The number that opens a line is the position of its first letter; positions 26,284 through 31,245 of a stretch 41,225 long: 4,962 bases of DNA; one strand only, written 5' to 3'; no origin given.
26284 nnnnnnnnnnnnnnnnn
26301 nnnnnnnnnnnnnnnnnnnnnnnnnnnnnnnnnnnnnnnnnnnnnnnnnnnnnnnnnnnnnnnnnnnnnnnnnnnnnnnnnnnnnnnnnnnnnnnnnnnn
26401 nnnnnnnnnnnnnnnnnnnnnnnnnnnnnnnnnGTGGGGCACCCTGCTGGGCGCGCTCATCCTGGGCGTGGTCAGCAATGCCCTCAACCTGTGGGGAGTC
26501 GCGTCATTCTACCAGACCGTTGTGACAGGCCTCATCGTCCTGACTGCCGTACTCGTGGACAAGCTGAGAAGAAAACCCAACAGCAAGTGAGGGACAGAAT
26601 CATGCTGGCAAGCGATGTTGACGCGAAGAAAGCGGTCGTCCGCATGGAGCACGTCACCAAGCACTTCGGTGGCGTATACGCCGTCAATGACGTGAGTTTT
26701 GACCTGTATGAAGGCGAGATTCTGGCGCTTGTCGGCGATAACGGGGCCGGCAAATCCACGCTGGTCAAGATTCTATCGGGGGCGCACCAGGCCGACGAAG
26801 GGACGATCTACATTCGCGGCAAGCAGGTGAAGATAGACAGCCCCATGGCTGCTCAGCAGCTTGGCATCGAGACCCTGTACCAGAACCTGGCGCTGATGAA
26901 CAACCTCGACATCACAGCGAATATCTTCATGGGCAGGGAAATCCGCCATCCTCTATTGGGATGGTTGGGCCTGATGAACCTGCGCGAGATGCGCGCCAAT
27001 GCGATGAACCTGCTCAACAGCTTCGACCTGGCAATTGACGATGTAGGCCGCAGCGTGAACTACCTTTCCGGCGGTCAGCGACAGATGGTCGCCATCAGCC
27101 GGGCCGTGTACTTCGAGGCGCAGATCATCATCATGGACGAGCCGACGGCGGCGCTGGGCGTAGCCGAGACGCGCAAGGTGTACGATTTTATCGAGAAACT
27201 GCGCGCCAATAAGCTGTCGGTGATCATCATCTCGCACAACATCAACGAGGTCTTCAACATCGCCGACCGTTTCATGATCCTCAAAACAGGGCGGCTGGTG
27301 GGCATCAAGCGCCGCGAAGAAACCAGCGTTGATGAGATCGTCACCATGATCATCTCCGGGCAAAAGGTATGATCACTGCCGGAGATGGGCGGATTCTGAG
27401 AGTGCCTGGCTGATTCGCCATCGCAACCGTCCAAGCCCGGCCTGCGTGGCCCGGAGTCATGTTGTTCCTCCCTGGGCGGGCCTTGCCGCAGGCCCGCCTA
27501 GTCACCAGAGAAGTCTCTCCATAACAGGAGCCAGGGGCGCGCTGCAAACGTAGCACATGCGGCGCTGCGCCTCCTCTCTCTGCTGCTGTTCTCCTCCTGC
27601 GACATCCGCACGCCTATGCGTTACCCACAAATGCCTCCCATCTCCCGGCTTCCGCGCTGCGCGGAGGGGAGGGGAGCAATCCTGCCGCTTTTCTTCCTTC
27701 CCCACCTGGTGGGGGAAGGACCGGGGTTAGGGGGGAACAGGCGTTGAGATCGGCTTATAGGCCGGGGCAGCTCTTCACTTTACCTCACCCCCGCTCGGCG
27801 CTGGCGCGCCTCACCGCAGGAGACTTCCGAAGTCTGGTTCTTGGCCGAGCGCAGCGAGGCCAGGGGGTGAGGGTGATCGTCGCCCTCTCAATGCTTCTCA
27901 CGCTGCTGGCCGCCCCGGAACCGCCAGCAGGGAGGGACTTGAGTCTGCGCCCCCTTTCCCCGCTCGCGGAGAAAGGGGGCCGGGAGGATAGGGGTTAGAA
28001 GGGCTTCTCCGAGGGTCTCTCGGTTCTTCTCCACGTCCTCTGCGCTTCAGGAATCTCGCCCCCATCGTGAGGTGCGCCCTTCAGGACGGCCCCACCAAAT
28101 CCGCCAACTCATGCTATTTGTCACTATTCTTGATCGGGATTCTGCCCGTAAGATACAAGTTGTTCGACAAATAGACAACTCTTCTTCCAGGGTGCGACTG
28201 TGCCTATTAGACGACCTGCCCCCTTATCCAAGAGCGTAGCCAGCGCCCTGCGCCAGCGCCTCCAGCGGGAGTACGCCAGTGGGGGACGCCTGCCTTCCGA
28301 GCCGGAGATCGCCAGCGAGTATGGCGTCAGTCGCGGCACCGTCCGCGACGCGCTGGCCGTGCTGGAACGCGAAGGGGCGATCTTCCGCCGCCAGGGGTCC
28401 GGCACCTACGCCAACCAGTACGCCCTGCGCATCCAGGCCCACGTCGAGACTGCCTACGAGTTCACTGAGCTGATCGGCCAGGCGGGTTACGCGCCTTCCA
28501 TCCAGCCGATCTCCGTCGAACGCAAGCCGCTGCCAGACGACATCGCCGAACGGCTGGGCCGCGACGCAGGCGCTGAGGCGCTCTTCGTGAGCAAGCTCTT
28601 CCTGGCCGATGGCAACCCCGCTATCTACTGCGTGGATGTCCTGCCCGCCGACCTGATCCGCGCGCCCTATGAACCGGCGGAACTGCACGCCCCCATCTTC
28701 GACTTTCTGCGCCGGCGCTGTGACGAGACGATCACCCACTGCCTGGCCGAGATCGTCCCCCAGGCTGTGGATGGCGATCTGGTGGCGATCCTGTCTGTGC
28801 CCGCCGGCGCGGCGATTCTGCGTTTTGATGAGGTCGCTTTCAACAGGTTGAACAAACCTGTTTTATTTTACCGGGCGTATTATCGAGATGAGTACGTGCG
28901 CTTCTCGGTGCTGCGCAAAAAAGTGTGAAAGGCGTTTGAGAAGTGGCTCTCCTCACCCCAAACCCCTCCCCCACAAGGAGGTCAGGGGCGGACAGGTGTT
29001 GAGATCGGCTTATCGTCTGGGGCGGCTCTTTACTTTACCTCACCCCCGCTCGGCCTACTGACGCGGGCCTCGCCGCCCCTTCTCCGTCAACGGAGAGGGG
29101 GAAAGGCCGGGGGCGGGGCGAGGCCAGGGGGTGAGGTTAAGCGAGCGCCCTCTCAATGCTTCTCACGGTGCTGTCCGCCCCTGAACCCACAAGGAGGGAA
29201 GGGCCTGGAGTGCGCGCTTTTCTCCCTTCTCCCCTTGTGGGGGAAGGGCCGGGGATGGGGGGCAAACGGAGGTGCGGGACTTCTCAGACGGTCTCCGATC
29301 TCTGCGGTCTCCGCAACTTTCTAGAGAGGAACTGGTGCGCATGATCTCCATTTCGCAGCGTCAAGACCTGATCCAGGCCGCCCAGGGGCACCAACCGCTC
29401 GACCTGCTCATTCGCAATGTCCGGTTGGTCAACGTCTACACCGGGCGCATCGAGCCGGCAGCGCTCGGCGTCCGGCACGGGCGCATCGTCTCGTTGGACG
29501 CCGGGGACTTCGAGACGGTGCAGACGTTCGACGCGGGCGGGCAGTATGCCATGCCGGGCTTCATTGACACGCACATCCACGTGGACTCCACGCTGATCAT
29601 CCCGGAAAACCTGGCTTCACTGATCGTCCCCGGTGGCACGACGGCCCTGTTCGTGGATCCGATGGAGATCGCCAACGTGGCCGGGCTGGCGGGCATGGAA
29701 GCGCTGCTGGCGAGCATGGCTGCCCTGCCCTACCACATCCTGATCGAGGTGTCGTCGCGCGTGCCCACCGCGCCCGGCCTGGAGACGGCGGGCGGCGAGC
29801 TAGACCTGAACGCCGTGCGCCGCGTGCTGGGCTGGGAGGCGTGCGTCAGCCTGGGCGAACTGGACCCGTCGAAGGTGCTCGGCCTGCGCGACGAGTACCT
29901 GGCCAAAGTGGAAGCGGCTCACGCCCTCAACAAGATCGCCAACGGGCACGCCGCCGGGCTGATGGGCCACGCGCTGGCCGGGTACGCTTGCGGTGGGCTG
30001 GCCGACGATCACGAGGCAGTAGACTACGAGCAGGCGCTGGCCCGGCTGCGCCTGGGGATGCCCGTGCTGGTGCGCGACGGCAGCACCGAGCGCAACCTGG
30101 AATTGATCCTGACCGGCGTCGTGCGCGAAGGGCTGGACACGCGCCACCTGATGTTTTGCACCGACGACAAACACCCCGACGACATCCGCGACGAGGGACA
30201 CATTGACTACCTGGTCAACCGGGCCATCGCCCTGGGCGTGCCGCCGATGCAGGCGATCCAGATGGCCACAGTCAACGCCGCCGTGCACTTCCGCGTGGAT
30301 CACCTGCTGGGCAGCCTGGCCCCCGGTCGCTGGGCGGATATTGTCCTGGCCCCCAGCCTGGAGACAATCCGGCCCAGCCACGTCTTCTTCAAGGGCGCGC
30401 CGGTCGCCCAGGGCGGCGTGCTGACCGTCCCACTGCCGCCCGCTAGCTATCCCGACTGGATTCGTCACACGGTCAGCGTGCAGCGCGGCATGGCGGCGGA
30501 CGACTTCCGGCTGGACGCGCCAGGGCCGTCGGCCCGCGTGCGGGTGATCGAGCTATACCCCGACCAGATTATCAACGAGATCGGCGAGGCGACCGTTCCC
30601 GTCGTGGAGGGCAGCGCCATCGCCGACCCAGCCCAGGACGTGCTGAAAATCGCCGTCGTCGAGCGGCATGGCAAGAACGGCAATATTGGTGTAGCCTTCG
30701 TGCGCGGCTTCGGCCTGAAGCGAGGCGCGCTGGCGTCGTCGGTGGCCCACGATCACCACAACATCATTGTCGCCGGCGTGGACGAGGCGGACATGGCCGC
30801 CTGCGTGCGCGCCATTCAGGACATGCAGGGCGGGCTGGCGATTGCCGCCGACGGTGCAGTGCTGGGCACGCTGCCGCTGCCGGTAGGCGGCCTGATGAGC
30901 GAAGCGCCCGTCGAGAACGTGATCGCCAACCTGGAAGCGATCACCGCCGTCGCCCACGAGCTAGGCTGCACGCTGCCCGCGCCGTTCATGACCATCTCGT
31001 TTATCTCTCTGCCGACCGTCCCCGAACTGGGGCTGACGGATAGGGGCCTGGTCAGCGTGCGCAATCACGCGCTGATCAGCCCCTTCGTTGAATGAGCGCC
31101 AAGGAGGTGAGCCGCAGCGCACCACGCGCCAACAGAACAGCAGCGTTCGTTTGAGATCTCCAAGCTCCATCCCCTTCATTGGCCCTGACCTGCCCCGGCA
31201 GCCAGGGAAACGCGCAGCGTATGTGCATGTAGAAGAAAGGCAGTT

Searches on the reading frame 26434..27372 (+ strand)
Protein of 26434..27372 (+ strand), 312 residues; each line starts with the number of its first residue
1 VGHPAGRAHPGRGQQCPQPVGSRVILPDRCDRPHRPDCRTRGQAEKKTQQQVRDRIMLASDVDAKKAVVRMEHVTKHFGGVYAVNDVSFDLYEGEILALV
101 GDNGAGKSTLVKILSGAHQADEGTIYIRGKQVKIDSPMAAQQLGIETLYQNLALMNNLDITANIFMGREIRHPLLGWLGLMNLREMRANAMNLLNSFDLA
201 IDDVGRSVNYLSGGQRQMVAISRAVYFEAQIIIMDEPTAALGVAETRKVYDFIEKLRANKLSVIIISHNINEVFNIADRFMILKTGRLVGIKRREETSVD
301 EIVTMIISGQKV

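Call 8: search_protein_families(library=pfam, proteins=[window:26434-27372:+])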
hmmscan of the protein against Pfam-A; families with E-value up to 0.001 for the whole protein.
window:26434-27372:+ (312 aa): 3 families
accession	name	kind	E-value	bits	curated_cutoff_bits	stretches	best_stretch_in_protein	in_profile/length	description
PF00005.33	ABC_tran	-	3.3e-32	112.4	25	1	84-239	1-137/137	ABC transporter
PF13304.12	AAA_21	-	4.6e-09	37.2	27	1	96-168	1-80/304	AAA domain, putative AbiEii toxin, Type IV TA system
PF02463.25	SMC_N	-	1.9e-08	34.4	40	1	193-281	135-209/220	RecF/RecN/SMC N terminal domain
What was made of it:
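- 26602..27372 (+): Half-size ABC ATPase with a single NBD, 256 aa. ABC_tran (call 8).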

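Call 41: search_protein_families(library=ncbifam, proteins=[window:26602-27372:+], max_evalue=0.00001)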
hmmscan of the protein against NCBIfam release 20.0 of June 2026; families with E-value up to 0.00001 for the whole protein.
window:26602-27372:+ (256 aa): 189 families (the best 25 are shown)
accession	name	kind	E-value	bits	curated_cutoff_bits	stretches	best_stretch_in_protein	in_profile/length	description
NF041861.1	YtfR_transport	equivalog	5.1e-66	223.1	850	1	13-251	2-234/492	galactofuranose ABC transporter, ATP-binding protein YtfR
NF007253.0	PRK09700.1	equivalog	3.3e-61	207.4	772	1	11-251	4-242/510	D-allose ABC transporter ATP-binding protein AlsA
NF008030.0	PRK10762.1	equivalog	2.7e-59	201.2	745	1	10-252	2-239/501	ribose ABC transporter ATP-binding protein RbsA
NF010069.0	PRK13549.1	equivalog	4.6e-59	200.2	699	1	10-251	3-240/513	xylose ABC transporter ATP-binding protein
NF008442.0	PRK11288.1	equivalog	1e-57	195.6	689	1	9-251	4-241/504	L-arabinose ABC transporter ATP-binding protein AraG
TIGR02633.1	xylG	equivalog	4.1e-54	183.9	723.65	1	13-251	2-238/500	D-xylose ABC transporter ATP-binding protein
NF047930.1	ABC_ATP_B6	equivalog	1.5e-51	175.6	670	1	12-240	2-222/510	putative B6 ABC transporter ATP-binding protein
NF040905.2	GguA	equivalog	3.1e-51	174.3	810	1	13-248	2-235/500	multiple monosaccharide ABC transporter ATP-binding protein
NF008215.0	PRK10982.1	equivalog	1.1e-49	169.4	828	1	8-252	9-247/506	galactose/methyl galactoside ABC transporter ATP-binding protein MglA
NF011967.0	PRK15439.1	equivalog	4e-46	157.5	586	1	8-251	7-237/510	autoinducer 2 ABC transporter ATP-binding protein LsrA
TIGR02315.1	ABC_phnC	equivalog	6.1e-38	130.6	266.1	1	13-237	2-229/243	phosphonate ABC transporter ATP-binding protein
TIGR00968.1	3a0106s01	subfamily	6.8e-38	130.5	342.75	1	14-242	2-219/237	sulfate ABC transporter ATP-binding protein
TIGR01188.1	drrA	subfamily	2.8e-36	125.4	312.45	1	20-239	1-209/302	daunorubicin resistance ABC transporter, ATP-binding protein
TIGR03411.1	urea_trans_UrtD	equivalog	2.3e-35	122.4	304.1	1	12-244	2-232/242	urea ABC transporter ATP-binding protein UrtD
NF043075.1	MMSYN1_0197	equivalog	2.3e-34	118.9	550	1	12-235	2-214/341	spermidine/putrescine ABC transporter ATP-binding protein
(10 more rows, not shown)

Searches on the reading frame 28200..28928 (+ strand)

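Call 8: search_protein_families(library=pfam, proteins=[window:28200-28928:+])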
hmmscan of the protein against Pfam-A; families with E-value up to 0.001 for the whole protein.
window:28200-28928:+ (242 aa): 3 families
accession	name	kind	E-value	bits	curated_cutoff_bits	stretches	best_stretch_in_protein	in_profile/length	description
PF07702.18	UTRA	-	3.8e-20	72.6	23.8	1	95-233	2-140/141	UTRA domain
PF00392.27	GntR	-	3.4e-18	65.5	27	1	10-70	2-63/64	Bacterial regulatory proteins, gntR family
PF14502.12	HTH_41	-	4.2e-07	29.7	25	1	28-70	3-47/48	Helix-turn-helix domain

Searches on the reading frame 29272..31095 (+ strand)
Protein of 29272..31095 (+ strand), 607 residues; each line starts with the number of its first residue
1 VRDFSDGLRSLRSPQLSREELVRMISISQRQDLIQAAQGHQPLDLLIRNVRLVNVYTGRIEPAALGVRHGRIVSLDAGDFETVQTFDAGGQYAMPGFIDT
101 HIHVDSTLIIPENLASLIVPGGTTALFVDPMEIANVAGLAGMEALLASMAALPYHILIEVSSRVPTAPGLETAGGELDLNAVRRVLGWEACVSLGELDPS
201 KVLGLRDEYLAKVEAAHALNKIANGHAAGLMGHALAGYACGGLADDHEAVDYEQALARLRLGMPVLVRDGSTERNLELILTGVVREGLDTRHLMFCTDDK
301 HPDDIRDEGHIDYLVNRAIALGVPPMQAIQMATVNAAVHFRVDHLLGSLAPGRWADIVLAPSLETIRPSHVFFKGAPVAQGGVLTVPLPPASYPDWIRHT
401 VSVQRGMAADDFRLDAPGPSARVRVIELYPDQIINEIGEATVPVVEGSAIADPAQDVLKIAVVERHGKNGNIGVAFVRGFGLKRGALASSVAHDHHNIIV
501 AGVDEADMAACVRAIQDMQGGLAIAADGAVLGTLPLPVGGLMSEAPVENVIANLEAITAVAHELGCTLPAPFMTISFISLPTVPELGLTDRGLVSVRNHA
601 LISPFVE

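Call 51: search_protein_families(library=pfam, proteins=[window:29272-31095:+], max_evalue=0.00001)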
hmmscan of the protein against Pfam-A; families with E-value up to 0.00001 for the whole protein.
window:29272-31095:+ (607 aa): 3 families
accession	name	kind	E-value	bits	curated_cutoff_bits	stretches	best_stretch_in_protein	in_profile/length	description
PF13382.11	Adenine_deam_C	-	2.7e-64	216.1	27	1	433-599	2-168/169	Adenine deaminase C-terminal domain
PF01979.26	Amidohydro_1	-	7.1e-24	85.1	25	1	92-360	1-318/345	Amidohydrolase family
PF07969.17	Amidohydro_3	-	1.2e-10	41.9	29.7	0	84-108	1-25/472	Amidohydrolase family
